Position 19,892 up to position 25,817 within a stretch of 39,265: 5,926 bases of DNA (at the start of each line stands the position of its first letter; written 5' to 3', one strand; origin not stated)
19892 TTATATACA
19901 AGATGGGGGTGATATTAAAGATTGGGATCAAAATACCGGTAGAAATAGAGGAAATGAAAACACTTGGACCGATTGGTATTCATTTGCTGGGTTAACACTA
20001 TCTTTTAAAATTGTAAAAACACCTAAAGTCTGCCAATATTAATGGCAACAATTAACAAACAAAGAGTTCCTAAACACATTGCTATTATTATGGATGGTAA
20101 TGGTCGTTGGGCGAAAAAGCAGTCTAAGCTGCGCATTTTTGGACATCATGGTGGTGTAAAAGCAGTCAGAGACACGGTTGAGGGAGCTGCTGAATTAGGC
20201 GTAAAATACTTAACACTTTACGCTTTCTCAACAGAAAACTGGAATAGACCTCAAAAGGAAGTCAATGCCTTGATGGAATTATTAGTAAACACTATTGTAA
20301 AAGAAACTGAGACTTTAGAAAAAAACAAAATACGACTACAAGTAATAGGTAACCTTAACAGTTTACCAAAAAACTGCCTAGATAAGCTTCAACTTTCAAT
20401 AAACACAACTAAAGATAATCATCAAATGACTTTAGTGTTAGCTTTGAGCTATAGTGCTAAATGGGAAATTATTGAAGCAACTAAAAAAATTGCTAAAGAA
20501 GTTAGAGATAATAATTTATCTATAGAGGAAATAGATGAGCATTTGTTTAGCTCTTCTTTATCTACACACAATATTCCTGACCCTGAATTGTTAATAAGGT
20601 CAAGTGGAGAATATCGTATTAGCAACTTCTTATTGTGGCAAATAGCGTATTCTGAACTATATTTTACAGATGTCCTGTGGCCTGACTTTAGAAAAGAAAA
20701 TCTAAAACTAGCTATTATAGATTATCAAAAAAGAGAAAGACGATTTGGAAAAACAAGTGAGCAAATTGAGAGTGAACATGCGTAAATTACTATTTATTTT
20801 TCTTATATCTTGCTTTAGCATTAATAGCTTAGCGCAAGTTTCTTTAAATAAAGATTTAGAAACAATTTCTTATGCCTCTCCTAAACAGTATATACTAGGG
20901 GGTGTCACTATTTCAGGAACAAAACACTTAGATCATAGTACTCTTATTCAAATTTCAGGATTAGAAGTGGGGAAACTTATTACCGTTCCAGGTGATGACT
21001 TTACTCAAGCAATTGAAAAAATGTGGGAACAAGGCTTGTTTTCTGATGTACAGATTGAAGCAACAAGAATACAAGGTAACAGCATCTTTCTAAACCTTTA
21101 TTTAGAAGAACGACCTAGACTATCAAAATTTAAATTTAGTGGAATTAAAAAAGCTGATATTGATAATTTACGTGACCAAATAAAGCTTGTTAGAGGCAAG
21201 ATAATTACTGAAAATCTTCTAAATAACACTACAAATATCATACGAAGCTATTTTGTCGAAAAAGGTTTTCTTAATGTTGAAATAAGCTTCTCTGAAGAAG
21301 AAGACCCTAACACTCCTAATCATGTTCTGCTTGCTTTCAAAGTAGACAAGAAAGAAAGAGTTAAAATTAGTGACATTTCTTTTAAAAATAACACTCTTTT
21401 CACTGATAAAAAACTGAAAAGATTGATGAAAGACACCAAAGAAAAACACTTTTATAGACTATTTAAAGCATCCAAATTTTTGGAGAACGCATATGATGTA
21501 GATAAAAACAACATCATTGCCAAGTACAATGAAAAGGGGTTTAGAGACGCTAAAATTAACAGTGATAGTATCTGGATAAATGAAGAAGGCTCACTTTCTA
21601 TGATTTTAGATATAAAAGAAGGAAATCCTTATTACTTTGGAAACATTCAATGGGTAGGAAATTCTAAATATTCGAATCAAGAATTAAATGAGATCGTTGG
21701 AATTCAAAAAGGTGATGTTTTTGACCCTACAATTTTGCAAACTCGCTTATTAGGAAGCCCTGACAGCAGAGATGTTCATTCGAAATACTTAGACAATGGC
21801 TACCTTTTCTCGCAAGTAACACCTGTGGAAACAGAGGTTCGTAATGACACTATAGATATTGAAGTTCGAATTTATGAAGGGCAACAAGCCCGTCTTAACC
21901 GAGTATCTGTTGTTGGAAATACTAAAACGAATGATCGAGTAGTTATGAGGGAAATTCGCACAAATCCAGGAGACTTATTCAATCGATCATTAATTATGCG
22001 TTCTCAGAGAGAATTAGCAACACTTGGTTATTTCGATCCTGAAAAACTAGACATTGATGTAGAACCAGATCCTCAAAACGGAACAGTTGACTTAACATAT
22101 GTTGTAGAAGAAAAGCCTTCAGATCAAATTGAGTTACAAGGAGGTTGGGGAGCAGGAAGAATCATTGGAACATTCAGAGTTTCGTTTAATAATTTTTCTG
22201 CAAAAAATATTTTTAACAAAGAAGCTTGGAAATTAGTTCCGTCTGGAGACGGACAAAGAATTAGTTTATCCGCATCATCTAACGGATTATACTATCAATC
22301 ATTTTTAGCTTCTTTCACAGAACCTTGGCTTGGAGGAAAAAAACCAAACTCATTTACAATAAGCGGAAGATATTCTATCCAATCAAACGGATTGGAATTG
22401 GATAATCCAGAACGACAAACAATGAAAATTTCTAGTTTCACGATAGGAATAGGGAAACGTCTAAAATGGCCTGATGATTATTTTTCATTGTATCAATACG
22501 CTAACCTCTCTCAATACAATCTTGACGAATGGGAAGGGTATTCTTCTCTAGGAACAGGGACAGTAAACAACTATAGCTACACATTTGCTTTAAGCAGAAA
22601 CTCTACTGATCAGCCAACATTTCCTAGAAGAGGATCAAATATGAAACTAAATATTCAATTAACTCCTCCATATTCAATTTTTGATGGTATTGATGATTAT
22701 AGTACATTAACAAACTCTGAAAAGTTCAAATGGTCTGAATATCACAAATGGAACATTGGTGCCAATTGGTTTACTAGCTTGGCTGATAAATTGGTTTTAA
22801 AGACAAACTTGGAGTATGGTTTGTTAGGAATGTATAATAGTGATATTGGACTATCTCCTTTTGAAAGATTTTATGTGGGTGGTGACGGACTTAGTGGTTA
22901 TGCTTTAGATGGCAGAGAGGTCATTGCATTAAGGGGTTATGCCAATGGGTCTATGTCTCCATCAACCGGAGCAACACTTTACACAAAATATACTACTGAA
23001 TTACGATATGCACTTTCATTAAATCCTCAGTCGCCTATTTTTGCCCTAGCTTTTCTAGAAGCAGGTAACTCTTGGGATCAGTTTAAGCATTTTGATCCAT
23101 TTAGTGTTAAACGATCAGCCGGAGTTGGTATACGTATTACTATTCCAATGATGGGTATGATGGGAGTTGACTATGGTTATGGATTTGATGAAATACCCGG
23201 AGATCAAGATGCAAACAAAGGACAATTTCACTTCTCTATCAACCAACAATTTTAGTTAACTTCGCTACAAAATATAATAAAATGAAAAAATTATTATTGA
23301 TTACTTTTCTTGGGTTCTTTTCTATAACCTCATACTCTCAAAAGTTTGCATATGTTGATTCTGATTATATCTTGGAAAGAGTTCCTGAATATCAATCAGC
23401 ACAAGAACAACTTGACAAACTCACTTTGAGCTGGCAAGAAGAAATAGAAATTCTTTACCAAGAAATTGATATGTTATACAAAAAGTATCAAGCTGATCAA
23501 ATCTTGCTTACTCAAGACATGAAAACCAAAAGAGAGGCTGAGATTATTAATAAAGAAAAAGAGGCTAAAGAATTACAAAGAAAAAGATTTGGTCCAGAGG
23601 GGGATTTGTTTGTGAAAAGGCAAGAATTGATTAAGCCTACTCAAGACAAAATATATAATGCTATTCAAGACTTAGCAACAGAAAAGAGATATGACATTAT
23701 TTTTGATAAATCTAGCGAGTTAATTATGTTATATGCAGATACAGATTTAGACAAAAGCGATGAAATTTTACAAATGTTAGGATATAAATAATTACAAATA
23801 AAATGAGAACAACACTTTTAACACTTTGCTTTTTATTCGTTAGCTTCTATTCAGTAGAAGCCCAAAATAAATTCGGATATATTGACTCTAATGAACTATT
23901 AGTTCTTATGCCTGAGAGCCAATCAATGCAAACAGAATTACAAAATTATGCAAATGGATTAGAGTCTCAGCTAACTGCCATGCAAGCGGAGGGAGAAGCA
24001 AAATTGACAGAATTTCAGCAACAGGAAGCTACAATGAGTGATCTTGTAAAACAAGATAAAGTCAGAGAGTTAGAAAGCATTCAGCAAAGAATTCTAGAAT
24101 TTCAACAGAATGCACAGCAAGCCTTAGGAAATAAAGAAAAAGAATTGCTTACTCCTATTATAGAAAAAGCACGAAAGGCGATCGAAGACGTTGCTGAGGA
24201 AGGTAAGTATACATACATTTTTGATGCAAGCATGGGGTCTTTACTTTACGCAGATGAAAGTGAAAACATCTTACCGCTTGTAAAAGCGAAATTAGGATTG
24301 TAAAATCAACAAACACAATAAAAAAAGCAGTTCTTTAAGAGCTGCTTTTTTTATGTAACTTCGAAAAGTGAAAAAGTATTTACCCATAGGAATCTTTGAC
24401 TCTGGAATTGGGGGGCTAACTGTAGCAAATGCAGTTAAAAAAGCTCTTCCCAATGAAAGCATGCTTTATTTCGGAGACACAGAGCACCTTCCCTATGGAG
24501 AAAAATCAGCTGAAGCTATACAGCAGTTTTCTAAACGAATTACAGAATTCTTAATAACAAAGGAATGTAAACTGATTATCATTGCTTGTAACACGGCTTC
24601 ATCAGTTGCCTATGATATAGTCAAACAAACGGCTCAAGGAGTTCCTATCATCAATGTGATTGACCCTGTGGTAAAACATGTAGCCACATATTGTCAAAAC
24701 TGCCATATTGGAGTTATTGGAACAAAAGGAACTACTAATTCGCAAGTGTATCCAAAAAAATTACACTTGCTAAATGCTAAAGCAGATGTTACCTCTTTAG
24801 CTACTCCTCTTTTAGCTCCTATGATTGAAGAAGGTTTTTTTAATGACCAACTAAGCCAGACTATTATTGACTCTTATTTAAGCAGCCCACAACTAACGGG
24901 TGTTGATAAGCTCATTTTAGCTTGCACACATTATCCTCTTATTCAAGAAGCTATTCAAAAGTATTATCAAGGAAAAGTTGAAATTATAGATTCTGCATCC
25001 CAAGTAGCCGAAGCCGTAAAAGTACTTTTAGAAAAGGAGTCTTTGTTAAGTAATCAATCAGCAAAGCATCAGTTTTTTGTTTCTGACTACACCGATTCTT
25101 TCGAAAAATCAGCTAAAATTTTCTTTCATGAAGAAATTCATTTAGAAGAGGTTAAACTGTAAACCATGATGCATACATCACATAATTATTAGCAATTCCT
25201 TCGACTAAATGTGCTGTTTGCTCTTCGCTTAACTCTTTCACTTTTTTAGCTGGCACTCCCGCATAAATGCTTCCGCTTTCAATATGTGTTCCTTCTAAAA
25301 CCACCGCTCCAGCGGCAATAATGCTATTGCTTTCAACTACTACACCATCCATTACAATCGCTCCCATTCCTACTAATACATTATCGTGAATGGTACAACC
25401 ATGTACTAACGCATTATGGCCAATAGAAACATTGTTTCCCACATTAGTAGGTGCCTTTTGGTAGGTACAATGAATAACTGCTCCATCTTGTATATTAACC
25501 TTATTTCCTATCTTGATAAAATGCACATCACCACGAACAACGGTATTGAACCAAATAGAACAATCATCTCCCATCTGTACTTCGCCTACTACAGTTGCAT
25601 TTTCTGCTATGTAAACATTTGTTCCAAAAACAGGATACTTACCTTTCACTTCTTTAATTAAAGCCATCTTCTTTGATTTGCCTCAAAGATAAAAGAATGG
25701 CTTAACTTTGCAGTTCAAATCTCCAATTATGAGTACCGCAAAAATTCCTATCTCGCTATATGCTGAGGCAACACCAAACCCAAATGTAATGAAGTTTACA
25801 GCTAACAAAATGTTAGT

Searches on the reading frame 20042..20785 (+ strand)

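Call 77: search_protein_families(library=pfam, proteins=[window:20042-20785:+], max_evalue=0.00001)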
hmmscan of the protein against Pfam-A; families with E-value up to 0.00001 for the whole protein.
window:20042-20785:+ (247 aa): 1 family
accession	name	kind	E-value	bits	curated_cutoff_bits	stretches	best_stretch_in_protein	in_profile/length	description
PF01255.24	Prenyltransf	-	1.6e-86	289.9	27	1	16-236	1-219/219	Putative undecaprenyl diphosphate synthase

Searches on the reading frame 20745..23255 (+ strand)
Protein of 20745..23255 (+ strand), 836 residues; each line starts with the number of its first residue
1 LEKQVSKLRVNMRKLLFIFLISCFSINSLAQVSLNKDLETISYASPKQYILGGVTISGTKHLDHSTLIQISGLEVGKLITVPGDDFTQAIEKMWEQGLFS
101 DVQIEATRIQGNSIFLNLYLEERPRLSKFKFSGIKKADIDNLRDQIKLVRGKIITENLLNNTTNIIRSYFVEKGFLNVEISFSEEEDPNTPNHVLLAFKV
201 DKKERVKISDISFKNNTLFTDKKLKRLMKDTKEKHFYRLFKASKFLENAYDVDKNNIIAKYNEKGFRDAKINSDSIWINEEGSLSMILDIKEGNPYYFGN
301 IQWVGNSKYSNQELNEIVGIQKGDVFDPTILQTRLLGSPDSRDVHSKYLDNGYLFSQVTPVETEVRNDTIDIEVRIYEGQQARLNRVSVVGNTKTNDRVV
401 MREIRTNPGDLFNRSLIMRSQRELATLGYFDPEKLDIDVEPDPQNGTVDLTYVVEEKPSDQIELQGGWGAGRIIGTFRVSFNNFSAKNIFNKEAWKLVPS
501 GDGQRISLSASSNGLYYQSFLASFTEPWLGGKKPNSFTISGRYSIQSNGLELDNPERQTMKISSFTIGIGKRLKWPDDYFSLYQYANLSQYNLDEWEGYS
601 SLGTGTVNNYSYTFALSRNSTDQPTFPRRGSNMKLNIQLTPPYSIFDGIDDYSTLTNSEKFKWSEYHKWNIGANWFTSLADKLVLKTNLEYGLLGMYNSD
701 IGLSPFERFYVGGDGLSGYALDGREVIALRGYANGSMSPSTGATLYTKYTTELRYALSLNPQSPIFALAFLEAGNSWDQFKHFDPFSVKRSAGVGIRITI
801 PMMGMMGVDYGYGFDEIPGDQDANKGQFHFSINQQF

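Call 77: search_protein_families(library=pfam, proteins=[window:20745-23255:+], max_evalue=0.00001)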
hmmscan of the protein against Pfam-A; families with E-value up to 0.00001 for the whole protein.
window:20745-23255:+ (836 aa): 3 families
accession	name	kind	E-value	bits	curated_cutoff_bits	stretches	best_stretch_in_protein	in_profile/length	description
PF07244.20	POTRA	-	7.5e-47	158.4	21.3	4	383-457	2-79/79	Surface antigen variable number repeat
PF01103.29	Omp85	-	1.6e-30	107.2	24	1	501-836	4-325/325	Omp85 superfamily domain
PF08479.16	POTRA_2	-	8.6e-08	32.4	24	0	342-374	41-73/76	POTRA domain, ShlB-type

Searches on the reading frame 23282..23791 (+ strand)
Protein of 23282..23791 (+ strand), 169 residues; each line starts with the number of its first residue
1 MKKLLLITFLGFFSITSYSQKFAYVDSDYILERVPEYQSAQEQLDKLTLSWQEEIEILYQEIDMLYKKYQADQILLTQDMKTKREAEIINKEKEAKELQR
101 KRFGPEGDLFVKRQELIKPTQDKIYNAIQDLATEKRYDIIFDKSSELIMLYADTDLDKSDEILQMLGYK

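Call 77: search_protein_families(library=pfam, proteins=[window:23282-23791:+], max_evalue=0.00001)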
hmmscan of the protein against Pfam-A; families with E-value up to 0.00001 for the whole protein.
window:23282-23791:+ (169 aa): 1 family
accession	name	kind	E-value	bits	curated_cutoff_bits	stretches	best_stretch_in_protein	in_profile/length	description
PF03938.19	OmpH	-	1.9e-33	116.1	32.4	1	21-166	1-141/141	Outer membrane protein (OmpH-like)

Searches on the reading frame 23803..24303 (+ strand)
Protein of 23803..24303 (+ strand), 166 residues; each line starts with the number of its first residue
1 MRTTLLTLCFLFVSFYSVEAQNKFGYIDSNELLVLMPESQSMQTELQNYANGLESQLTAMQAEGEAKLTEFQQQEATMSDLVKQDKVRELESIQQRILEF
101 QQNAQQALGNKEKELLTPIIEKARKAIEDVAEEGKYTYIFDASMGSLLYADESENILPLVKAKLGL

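Call 77: search_protein_families(library=pfam, proteins=[window:23803-24303:+], max_evalue=0.00001)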
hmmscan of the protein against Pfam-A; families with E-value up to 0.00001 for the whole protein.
window:23803-24303:+ (166 aa): 1 family
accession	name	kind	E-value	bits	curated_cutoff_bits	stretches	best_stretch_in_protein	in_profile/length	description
PF03938.19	OmpH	-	1.1e-32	113.6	32.4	1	23-164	1-141/141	Outer membrane protein (OmpH-like)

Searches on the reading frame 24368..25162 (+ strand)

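Call 77: search_protein_families(library=pfam, proteins=[window:24368-25162:+], max_evalue=0.00001)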
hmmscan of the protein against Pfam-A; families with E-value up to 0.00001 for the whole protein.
window:24368-25162:+ (264 aa): 1 family
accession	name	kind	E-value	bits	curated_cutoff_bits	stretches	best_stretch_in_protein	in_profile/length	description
PF01177.27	Asp_Glu_race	-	7.4e-19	68.8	31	1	20-215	17-209/211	Asp/Glu/Hydantoin racemase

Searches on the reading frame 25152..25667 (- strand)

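Call 77: search_protein_families(library=pfam, proteins=[window:25152-25667:-], max_evalue=0.00001)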
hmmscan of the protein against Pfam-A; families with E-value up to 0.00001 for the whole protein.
window:25152-25667:- (171 aa): 3 families
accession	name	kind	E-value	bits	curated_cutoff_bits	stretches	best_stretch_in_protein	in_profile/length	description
PF00132.30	Hexapep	-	2.7e-18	65.3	27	1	90-123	1-34/36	Bacterial transferase hexapeptide (six repeats)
PF25084.1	LbH_EIF2B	-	3.6e-12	46.7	54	2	16-114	8-102/105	EIF2B subunit epsilon LbH domain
PF14602.12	Hexapep_2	-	2.6e-06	27.5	27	0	93-123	4-32/34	Hexapeptide repeat of succinyl-transferase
